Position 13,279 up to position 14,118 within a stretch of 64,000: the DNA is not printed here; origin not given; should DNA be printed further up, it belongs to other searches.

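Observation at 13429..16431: ECF sigma factor fused in frame to a secreted GH115 enzyme: candidate one-polypeptide sensor-enzyme-transcription factor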

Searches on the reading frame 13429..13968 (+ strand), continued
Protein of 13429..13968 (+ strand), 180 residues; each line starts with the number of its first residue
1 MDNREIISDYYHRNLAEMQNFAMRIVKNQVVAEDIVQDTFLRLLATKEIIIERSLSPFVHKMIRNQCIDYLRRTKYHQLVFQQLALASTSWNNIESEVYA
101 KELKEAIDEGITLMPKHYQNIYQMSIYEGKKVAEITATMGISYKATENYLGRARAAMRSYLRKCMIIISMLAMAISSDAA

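Call 68: find_encoding_contigs(protein=P0122, flank=5000, max_places=4)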
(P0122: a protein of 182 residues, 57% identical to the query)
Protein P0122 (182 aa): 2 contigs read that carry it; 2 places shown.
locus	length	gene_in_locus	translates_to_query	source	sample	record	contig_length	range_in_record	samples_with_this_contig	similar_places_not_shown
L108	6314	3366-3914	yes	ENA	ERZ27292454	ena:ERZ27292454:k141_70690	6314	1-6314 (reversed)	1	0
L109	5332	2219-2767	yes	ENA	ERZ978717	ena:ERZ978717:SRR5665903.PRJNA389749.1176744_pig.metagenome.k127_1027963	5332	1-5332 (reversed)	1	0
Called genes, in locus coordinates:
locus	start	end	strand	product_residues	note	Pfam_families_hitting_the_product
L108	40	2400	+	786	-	PF14498:Glyco_hyd_65N_2, PF22124:Glyco_hydro_95_cat, PF21307:Glyco_hydro_95_C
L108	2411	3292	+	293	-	PF12833:HTH_18, PF00165:HTH_AraC (weak)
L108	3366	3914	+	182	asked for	PF04542:Sigma70_r2, PF08281:Sigma70_r4_2 (weak)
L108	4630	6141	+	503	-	PF00939:Na_sulph_symp, PF03600:CitMHS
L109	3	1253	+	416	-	?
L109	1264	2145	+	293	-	PF12833:HTH_18, PF00165:HTH_AraC (weak)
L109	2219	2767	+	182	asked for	PF04542:Sigma70_r2, PF08281:Sigma70_r4_2 (weak)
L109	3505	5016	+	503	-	PF00939:Na_sulph_symp, PF03600:CitMHS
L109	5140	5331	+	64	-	?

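Call 77: predict_structure(alignment_id=A2)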
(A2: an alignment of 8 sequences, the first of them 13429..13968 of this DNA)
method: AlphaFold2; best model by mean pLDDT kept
length: 180 residues; sequences in the alignment: 8
mean_pLDDT: 70.6   pTM: 0.43
mean pLDDT of the five models: 70.6, 70.0, 57.6, 52.7, 52.5
residues with pLDDT >= 90: 21; 70-90: 80; 50-70: 50; < 50: 29
segments of 3 or more residues with pLDDT < 50: 80-85, 87-97, 169-180
pLDDT, mean of each block of 10 residues (from residue 1): 79 91 90 90 82 84 86 60 46 48 62 70 71 78 75 65 54 41
secondary structure, 60 per line:
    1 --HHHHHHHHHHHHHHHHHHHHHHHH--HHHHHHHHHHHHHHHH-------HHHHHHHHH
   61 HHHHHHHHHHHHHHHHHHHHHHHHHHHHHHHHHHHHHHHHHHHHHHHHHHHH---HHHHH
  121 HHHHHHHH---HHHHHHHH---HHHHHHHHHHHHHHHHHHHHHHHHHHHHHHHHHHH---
elements in order: H3-26 H29-44 H52-112 H116-128 H132-139 H143-177

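Call 79: fold_search(model_id=the predicted structure, library=pdb)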
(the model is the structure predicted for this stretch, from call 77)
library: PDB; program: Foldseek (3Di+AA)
matches with E <= 10: 191; with E <= 0.001: 6
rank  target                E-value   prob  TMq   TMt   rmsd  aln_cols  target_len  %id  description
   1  6dv9_F                4.8e-05  1.00  0.40  0.41  11.0       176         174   20  Crystal structure of Mycobacterium tuberculosis transcription initiation complex(ECF sigma factor L) containing 5nt RN (released 2019-02-20)
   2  9m9e_F                1.4e-04  1.00  0.32  0.33  10.8       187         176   19  Structural Basis of Pausing During Transcription Initiation in Mycobacterium tuberculosis (released 2026-01-14)
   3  9n9q_C                1.5e-04  1.00  0.40  0.29  14.6       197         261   16  Cryo-EM structure of the RNA-guided transcription complex (released 2025-12-24)
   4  9m9d_F                1.6e-04  1.00  0.36  0.40  10.9       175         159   19  Structural Basis of Pausing During Transcription Initiation in Mycobacterium tuberculosis (released 2026-01-14)
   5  5wur_A                4.9e-04  1.00  0.36  0.41  27.3       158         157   22  Crystal structure of SigW in complex with its anti-sigma RsiW, an oxdized form (released 2017-03-29)
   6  9m98_F                6.1e-04  1.00  0.35  0.38  11.2       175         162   19  Structural Basis of Pausing During Transcription Initiation in Mycobacterium tuberculosis (released 2026-01-14)
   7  5zx2_F                1.3e-03  1.00  0.37  0.37  10.0       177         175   21  Mycobacterium tuberculosis RNA polymerase transcription initiation complex with ECF sigma factor sigma H and 7nt RNA (released 2019-03-20)
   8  1or7_A                1.4e-03  1.00  0.33  0.32  23.4       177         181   17  Crystal Structure of Escherichia coli sigmaE with the Cytoplasmic Domain of its Anti-sigma RseA (released 2003-04-15)
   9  4nqw_A                1.5e-03  1.00  0.29  0.36  23.2       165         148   12  Structure of Mycobacterium tuberculosis extracytoplasmic function sigma factor SigK in complex with the cytosolic doma (released 2014-01-22)
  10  5wuq_A                1.9e-03  1.00  0.37  0.42  26.8       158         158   20  Crystal structure of SigW in complex with its anti-sigma RsiW, a zinc binding form (released 2017-03-29)
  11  5wuq_B                2.1e-03  1.00  0.37  0.43  26.6       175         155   20  Crystal structure of SigW in complex with its anti-sigma RsiW, a zinc binding form (released 2017-03-29)
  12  8z6g_D                2.2e-03  1.00  0.31  0.33  22.6       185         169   13  the AlgU-MucAcyto complex structure in Pseudomonas aeruginosa (released 2024-05-08)
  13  6in7_B                2.4e-03  1.00  0.32  0.33  21.5       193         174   12  Crystal structure of AlgU in complex with MucA(cyto) (released 2019-07-24)
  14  8z6g_B                2.8e-03  1.00  0.31  0.32  21.3       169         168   14  the AlgU-MucAcyto complex structure in Pseudomonas aeruginosa (released 2024-05-08)
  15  6jcx_F                3.1e-03  1.00  0.39  0.38  10.2       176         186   19  Mycobacterium tuberculosis transcription initiation complex with ECF sigma factor sigma H and 6nt RNA (released 2019-05-29)
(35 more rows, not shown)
